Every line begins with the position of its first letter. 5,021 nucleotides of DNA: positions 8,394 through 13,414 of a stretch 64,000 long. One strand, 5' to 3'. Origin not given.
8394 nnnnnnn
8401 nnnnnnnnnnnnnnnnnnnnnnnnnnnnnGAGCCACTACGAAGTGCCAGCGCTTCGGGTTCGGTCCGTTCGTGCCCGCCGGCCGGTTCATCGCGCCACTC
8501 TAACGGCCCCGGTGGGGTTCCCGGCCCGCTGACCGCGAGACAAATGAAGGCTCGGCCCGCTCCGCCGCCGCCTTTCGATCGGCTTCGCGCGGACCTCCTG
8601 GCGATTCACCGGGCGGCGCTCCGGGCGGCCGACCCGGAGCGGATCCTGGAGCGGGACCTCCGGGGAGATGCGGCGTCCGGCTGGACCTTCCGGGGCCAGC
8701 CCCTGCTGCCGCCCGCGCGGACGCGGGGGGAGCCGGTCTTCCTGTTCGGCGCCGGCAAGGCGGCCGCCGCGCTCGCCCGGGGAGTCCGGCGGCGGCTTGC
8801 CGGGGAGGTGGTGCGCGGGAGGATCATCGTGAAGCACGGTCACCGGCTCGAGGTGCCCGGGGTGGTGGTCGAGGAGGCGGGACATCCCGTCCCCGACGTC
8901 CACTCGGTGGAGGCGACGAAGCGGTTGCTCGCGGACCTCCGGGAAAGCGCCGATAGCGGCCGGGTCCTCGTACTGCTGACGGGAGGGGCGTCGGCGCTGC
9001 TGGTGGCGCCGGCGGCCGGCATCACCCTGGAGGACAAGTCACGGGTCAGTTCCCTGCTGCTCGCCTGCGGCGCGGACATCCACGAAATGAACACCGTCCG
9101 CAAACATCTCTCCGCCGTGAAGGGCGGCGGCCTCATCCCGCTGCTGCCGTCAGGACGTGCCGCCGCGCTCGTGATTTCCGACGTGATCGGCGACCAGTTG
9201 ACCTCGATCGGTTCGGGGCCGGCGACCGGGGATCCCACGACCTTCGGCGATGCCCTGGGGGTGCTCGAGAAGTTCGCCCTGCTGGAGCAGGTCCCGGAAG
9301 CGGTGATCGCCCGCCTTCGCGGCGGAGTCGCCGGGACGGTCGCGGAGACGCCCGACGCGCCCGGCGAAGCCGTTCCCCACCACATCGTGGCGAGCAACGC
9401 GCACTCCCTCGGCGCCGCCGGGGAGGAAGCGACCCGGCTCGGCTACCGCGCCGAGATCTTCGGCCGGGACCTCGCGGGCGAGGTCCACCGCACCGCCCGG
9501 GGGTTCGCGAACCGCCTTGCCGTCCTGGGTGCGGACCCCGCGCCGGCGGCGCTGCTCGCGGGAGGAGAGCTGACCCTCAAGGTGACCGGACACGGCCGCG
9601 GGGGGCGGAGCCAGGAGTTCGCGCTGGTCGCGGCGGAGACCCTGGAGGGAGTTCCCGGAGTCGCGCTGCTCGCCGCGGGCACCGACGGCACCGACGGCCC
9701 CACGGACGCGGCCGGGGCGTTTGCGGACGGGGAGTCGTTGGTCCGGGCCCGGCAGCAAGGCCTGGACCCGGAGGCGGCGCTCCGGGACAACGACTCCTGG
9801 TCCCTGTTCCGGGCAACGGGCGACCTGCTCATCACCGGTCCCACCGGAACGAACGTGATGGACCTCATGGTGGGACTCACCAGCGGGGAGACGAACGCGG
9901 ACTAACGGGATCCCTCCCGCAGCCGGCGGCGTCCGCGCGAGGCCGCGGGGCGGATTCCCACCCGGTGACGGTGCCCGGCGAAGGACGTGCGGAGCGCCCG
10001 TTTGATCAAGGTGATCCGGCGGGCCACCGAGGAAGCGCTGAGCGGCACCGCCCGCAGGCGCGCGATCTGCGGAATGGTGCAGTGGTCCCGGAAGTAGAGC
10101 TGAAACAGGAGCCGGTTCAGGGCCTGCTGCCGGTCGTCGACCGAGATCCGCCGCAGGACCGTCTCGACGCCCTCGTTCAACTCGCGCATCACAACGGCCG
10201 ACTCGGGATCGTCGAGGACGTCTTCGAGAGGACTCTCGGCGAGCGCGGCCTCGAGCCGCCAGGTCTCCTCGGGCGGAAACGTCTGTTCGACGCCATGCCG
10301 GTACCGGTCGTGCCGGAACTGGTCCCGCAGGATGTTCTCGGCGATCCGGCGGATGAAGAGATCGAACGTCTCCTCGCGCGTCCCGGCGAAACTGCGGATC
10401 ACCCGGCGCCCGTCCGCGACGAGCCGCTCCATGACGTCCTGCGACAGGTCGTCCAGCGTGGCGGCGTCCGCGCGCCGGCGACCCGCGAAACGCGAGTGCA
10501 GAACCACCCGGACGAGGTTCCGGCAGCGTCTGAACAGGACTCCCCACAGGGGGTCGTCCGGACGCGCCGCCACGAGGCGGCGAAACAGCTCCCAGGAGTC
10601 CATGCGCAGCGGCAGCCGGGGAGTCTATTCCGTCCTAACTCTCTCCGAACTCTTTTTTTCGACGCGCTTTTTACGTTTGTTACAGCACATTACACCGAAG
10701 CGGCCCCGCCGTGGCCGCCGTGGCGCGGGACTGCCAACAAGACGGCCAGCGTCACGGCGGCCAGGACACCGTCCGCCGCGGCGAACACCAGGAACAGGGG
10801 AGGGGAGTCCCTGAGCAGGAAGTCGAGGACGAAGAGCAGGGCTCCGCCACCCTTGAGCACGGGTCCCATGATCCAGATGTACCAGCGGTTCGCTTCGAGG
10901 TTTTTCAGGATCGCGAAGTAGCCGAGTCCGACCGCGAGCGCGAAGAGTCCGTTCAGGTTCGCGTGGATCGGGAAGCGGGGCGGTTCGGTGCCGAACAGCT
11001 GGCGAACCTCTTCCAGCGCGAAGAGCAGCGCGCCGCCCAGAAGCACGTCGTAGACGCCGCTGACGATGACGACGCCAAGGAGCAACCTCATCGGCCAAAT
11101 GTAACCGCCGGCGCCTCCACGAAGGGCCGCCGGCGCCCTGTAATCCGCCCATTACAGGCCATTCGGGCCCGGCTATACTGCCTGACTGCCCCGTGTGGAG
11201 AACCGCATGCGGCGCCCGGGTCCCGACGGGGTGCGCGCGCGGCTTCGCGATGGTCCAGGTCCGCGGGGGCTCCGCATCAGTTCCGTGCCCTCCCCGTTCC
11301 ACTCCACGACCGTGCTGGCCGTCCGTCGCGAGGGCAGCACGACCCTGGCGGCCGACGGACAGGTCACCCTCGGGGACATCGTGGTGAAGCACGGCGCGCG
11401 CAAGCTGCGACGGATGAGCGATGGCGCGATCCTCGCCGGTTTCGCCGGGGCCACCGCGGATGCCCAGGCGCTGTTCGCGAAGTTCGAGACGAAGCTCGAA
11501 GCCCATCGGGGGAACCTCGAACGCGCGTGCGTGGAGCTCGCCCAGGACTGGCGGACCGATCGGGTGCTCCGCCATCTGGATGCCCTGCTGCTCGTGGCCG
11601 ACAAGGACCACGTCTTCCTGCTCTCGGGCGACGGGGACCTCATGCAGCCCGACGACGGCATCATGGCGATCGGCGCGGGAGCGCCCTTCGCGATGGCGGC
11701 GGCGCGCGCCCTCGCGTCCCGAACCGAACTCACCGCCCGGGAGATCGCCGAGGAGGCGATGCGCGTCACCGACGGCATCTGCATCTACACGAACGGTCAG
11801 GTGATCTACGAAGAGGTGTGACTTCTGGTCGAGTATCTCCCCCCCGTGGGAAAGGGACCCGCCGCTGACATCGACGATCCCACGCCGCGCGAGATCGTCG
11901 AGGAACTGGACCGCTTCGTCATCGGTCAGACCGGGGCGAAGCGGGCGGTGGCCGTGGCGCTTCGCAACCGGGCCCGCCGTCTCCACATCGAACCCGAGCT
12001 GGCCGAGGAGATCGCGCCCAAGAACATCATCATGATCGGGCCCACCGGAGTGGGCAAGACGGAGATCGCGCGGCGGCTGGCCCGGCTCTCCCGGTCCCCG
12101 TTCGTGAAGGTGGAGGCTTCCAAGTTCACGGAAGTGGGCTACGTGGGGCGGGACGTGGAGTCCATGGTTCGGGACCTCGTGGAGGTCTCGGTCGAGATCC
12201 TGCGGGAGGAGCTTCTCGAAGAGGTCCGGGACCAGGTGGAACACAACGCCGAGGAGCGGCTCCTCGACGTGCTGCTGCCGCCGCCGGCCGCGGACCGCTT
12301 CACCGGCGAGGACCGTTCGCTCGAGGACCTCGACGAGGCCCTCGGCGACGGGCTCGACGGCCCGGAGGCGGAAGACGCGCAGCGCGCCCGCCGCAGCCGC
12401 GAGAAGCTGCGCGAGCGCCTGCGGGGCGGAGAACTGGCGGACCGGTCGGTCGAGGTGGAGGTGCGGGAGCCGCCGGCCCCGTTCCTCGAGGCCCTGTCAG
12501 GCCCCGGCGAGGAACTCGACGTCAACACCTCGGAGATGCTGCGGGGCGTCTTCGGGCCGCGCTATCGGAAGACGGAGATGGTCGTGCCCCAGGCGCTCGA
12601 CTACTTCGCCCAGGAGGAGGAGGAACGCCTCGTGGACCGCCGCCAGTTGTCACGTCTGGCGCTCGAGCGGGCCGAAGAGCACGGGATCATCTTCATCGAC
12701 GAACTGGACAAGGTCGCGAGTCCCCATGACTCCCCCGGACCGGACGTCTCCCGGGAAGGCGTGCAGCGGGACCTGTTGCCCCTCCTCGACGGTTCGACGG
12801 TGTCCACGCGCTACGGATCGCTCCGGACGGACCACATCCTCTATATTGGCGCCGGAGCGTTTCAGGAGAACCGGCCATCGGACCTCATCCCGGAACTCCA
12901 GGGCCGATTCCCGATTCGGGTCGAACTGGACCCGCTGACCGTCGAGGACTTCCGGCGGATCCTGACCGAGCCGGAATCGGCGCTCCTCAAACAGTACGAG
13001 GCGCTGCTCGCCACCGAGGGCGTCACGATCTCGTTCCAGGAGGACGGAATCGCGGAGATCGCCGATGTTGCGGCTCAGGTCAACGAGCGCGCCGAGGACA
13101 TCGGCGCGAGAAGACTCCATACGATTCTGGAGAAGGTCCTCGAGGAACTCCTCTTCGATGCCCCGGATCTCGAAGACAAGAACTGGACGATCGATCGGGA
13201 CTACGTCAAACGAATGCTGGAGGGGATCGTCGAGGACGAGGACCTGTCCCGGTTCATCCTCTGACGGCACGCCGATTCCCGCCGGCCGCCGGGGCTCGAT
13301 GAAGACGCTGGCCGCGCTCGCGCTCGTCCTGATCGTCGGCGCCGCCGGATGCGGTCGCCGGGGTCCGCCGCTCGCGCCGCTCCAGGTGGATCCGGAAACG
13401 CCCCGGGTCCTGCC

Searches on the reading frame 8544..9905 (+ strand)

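Call 54: search_protein_families(library=pfam, proteins=[window:8544-9905:+], max_evalue=0.0001)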
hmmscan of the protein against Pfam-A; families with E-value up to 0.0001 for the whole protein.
window:8544-9905:+ (453 aa): 2 families
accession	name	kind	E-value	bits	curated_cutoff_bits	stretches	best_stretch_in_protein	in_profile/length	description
PF13660.11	DUF4147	-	2.4e-67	227.2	23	1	18-258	2-233/234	Domain of unknown function (DUF4147)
PF05161.18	MOFRL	-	1.3e-38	131.9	28.3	1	336-440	2-106/106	MOFRL family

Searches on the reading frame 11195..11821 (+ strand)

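Call 54: search_protein_families(library=pfam, proteins=[window:11195-11821:+], max_evalue=0.0001)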
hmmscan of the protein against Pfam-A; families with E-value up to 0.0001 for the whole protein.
window:11195-11821:+ (208 aa): 1 family
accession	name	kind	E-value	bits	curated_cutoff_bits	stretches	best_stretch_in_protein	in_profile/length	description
PF00227.31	Proteasome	-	4.6e-21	75.8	22.4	1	36-204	3-185/189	Proteasome subunit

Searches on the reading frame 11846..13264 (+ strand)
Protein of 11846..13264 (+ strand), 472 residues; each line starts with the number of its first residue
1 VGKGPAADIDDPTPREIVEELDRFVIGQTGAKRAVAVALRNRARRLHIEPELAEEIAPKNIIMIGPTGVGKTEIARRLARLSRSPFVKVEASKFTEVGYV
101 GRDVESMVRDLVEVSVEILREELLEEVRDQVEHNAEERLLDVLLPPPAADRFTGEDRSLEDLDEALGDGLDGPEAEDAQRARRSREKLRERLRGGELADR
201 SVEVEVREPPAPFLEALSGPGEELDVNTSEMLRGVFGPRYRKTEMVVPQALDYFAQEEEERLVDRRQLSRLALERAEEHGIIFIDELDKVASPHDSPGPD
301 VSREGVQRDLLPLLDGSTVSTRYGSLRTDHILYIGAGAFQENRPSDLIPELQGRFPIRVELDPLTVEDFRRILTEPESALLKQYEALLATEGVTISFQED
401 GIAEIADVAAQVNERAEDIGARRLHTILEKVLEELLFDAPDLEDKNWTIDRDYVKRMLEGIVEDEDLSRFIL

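Call 54: search_protein_families(library=pfam, proteins=[window:11846-13264:+], max_evalue=0.0001)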
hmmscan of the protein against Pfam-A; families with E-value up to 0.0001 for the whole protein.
window:11846-13264:+ (472 aa): 5 families
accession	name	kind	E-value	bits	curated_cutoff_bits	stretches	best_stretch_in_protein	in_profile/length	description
PF07724.20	AAA_2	-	5.8e-28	98.5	27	1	242-358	31-166/166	AAA domain (Cdc48 subfamily)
PF00004.35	AAA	-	3.6e-16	60.3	21.2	2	269-361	46-129/131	ATPase family associated with various cellular activities (AAA)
PF13401.12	AAA_22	-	4.7e-07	30.6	27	1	60-133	7-81/130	AAA domain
PF13191.12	AAA_16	-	6.7e-07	30.4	32.6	0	58-170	24-127/167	AAA ATPase domain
PF07728.20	AAA_5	-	1.8e-06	28.4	22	0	60-96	1-38/139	AAA domain (dynein-related subfamily)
